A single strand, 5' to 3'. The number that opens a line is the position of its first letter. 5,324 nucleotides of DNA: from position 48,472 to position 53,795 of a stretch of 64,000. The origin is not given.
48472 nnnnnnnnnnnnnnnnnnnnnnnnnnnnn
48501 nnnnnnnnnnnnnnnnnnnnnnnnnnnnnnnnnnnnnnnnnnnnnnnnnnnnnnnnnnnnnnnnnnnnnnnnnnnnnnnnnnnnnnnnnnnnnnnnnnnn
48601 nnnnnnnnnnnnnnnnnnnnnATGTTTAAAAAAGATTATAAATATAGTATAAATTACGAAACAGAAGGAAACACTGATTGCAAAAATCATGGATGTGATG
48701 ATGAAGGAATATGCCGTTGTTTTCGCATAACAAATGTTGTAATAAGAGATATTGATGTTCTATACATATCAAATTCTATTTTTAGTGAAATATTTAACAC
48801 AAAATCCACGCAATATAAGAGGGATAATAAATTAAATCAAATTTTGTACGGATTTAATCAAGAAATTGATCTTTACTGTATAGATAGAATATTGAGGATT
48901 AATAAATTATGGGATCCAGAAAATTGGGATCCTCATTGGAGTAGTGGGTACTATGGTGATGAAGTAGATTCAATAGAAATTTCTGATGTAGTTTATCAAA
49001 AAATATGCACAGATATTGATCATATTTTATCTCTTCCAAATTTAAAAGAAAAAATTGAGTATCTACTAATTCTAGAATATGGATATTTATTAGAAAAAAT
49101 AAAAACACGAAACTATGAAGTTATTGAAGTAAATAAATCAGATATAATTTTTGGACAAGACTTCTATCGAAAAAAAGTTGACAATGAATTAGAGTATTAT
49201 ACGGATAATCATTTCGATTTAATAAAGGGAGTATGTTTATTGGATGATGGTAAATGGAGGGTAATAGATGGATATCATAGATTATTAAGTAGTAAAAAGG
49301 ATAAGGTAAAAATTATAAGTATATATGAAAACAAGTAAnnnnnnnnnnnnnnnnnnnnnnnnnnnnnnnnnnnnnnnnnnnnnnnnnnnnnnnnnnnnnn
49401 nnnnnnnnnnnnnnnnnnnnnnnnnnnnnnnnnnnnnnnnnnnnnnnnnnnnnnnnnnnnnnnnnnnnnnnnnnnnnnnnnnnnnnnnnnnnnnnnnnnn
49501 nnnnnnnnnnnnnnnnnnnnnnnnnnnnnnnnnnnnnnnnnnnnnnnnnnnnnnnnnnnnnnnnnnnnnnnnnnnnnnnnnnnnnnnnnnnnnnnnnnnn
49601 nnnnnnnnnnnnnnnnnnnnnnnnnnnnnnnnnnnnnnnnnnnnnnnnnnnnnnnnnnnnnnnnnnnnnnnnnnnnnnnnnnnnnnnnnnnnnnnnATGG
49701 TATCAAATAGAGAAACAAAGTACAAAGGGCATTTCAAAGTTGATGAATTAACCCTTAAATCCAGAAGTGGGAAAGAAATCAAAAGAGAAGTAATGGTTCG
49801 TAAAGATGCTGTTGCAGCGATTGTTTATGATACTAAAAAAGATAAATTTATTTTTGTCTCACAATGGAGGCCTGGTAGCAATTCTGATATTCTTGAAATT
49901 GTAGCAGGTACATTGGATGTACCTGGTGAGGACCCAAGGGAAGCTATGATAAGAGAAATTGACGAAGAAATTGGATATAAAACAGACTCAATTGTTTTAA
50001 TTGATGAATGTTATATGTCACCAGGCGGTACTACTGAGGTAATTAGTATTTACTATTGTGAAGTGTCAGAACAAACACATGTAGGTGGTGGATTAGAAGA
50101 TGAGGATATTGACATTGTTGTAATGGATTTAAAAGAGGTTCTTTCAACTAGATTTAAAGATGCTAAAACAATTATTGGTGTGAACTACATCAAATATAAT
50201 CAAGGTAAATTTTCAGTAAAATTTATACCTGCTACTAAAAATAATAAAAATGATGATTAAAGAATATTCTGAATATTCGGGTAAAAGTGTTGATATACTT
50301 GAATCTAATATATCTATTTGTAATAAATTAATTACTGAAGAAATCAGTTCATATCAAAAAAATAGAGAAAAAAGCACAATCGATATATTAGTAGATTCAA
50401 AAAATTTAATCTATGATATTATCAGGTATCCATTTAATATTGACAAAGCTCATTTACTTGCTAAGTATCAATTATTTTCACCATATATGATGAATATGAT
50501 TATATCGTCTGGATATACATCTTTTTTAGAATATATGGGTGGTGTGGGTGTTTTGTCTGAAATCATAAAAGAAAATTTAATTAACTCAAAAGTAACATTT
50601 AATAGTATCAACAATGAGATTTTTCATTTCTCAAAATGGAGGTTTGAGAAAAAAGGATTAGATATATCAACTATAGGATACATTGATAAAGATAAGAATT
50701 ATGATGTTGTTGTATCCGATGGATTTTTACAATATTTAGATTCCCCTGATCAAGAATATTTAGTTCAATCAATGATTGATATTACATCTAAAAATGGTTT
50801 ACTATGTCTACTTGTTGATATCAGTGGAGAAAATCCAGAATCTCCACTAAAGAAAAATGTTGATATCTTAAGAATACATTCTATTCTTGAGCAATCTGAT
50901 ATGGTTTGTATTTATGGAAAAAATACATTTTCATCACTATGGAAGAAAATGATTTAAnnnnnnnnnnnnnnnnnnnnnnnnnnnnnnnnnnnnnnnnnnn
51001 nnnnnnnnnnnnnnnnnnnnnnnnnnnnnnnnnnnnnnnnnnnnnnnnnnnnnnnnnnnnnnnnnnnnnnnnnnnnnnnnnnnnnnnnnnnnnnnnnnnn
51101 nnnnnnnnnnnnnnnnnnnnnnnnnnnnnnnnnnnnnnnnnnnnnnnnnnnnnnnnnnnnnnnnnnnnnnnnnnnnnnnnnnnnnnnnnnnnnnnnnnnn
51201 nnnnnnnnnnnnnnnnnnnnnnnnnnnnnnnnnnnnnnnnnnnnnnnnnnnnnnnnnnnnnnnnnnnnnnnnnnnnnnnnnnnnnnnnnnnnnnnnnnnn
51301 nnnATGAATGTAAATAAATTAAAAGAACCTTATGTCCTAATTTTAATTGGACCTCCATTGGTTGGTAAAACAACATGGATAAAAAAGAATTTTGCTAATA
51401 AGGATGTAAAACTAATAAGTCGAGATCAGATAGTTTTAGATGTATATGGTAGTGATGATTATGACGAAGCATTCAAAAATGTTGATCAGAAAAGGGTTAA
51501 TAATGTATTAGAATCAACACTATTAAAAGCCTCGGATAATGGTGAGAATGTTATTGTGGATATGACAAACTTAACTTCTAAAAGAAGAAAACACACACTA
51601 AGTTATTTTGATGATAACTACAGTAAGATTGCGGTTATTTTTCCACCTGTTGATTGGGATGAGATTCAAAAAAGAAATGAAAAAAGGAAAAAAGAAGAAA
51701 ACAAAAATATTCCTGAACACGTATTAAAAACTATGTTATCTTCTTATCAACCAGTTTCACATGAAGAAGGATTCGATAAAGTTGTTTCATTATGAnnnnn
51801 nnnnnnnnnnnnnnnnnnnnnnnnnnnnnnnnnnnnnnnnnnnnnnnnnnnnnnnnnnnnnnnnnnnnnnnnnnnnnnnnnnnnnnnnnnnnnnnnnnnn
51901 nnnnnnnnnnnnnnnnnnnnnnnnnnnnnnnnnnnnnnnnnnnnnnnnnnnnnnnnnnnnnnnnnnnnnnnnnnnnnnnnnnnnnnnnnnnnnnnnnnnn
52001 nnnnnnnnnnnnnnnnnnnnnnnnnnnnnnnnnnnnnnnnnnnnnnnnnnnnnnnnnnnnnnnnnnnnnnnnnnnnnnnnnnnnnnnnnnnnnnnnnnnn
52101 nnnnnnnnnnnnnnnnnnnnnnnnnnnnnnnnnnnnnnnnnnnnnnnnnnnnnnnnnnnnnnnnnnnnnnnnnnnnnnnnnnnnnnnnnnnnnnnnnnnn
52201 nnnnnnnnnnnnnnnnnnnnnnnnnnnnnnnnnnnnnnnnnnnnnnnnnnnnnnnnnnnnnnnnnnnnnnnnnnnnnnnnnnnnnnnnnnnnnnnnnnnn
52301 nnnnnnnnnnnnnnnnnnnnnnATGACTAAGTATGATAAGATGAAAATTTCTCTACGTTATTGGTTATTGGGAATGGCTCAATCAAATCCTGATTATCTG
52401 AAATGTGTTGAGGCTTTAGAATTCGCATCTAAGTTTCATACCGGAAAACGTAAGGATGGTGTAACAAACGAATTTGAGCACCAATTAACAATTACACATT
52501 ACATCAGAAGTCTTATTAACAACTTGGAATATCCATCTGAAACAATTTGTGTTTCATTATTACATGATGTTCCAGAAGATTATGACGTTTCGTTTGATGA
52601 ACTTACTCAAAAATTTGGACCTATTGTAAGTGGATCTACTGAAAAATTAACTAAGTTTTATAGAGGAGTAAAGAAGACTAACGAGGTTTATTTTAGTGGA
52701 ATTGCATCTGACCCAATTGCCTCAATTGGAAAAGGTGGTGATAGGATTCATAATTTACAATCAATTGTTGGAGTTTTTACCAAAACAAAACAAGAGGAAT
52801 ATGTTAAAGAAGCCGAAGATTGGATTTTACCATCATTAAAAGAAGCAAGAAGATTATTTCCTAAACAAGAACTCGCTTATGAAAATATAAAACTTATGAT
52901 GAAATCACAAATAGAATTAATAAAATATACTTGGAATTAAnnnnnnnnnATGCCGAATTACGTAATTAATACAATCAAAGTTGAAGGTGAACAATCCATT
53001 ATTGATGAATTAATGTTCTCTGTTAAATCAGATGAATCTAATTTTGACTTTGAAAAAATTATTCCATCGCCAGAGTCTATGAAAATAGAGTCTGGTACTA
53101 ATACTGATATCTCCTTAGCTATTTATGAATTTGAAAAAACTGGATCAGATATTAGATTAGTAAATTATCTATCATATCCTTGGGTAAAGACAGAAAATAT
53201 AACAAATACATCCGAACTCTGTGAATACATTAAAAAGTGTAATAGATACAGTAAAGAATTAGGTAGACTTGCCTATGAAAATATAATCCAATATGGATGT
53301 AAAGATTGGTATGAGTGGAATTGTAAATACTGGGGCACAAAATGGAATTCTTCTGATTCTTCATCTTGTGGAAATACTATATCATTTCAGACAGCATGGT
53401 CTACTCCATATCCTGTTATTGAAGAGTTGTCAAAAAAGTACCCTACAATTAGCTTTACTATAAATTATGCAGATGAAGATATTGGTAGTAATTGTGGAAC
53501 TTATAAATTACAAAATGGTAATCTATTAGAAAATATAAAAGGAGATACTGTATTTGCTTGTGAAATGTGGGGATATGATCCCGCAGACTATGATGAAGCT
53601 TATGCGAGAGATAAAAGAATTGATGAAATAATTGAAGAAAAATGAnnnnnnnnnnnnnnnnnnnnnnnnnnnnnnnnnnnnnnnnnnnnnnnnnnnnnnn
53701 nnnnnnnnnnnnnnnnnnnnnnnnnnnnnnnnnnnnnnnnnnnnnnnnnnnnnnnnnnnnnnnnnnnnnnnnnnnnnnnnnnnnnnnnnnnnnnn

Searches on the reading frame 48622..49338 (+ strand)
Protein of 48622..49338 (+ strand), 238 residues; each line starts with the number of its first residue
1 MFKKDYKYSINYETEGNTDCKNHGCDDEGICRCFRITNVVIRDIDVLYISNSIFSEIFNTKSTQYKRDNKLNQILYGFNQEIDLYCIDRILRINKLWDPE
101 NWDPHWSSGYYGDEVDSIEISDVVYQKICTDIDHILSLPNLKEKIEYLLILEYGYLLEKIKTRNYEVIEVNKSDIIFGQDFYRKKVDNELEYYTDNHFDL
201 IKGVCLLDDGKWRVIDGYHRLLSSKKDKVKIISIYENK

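Call 79: search_protein_families(library=pfam, proteins=[window:48622-49338:+], max_evalue=1)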
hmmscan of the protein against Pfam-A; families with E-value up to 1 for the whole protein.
window:48622-49338:+ (238 aa): 2 families
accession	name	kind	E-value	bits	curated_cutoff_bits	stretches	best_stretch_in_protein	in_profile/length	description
PF04236.20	Transp_Tc5_C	-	0.027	15.3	27.4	1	13-40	23-50/63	Tc5 transposase C-terminal domain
PF06180.16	CbiK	-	0.08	12.7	26.2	1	150-230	57-136/262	Cobalt chelatase (CbiK)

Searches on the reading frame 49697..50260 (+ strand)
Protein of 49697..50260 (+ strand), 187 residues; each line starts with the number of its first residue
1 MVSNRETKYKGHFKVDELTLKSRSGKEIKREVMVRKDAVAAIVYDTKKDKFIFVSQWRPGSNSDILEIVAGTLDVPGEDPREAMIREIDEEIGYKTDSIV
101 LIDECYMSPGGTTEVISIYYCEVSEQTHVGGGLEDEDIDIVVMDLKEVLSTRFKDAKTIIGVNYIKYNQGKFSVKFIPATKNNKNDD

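Call 79: search_protein_families(library=pfam, proteins=[window:49697-50260:+], max_evalue=1)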
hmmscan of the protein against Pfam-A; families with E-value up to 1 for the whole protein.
window:49697-50260:+ (187 aa): 4 families
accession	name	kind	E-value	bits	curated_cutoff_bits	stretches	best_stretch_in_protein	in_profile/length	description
PF00293.34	NUDIX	-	2.6e-13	50.6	21.1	1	35-152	2-122/134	NUDIX domain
PF11324.13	DUF3126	-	0.041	14.2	25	1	10-53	10-53/63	Protein of unknown function (DUF3126)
PF19651.4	DUF6154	-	0.084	13.7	27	0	60-93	17-50/79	Family of unknown function (DUF6154)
PF13401.12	AAA_22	-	0.23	12.2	27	1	35-104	32-92/130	AAA domain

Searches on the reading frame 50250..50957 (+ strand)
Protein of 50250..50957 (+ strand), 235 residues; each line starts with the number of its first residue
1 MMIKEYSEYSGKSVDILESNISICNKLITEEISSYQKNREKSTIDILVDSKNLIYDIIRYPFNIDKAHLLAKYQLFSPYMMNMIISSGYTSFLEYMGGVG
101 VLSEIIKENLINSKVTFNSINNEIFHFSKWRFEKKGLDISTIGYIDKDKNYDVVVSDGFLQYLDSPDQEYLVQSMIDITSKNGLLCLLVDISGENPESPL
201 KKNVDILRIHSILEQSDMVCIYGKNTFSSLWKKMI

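Call 6: search_protein_families(library=pfam, proteins=[window:50250-50957:+], max_evalue=0.01)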
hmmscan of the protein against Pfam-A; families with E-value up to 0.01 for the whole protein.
window:50250-50957:+ (235 aa): 0 families

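Call 7: search_protein_families(library=ncbifam, proteins=[window:50250-50957:+], max_evalue=0.01)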
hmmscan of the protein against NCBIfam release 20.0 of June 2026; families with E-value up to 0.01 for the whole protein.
window:50250-50957:+ (235 aa): 1 family
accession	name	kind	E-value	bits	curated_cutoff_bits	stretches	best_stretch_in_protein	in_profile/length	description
TIGR02072.1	BioC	equivalog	0.00085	19.2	184.95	1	86-187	32-132/244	malonyl-ACP O-methyltransferase BioC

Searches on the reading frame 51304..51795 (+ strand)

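Call 79: search_protein_families(library=pfam, proteins=[window:51304-51795:+], max_evalue=1)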
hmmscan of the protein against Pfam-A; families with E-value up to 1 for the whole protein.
window:51304-51795:+ (163 aa): 14 families
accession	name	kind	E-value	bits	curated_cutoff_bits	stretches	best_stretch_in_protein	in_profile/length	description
PF13671.12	AAA_33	-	5.6e-24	85.5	27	1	11-150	1-142/143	AAA domain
PF08433.16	KTI12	-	2.8e-07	30.8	22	1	12-150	4-139/271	Chromatin associated protein KTI12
PF13207.12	AAA_17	-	0.0014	19.4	27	1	15-137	1-131/136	AAA domain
PF13238.12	AAA_18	-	0.0022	18.9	29.4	1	13-134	2-117/128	AAA domain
PF20720.3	nSTAND3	-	0.0062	16.7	27.2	1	4-27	12-35/155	Novel STAND NTPase 3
PF13173.12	AAA_14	-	0.016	15.7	27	1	11-68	4-53/129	AAA domain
PF06414.18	Zeta_toxin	-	0.016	15.1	22.3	1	9-142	16-160/199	Zeta toxin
PF00004.35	AAA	-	0.017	16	21.2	0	12-41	1-30/131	ATPase family associated with various cellular activities (AAA)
PF13479.12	AAA_24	-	0.019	15.3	27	1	9-68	2-45/195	AAA domain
PF01637.24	ATPase_2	-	0.02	15.1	33.2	1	11-123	22-121/225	ATPase domain predominantly from Archaea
PF03483.22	B3_4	-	0.034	14.2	29.3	1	57-105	10-59/174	B3/4 domain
PF01591.24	6PF2K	-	0.038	13.8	27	1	61-132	78-149/223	6-phosphofructo-2-kinase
PF10238.14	Eapp_C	-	0.039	14.6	25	1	53-135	2-82/134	E2F-associated phosphoprotein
PF01712.25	dNK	-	0.053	13.7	27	1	110-150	125-165/203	Deoxynucleoside kinase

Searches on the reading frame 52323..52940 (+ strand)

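Call 79: search_protein_families(library=pfam, proteins=[window:52323-52940:+], max_evalue=1)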
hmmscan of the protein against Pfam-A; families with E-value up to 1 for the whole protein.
window:52323-52940:+ (205 aa): 1 family
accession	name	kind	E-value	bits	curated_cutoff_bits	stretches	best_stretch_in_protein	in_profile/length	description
PF13328.12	HD_4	-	6.1e-09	36.2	27.2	1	31-111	1-76/156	HD domain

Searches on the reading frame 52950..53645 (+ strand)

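Call 6: search_protein_families(library=pfam, proteins=[window:52950-53645:+], max_evalue=0.01)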
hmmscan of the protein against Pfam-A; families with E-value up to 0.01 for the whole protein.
window:52950-53645:+ (231 aa): 1 family
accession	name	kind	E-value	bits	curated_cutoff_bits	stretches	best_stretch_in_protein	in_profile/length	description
PF18406.6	DUF1281_C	-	2.7e-19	69.3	22.8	1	128-208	2-79/88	Ferredoxin-like domain in Api92-like protein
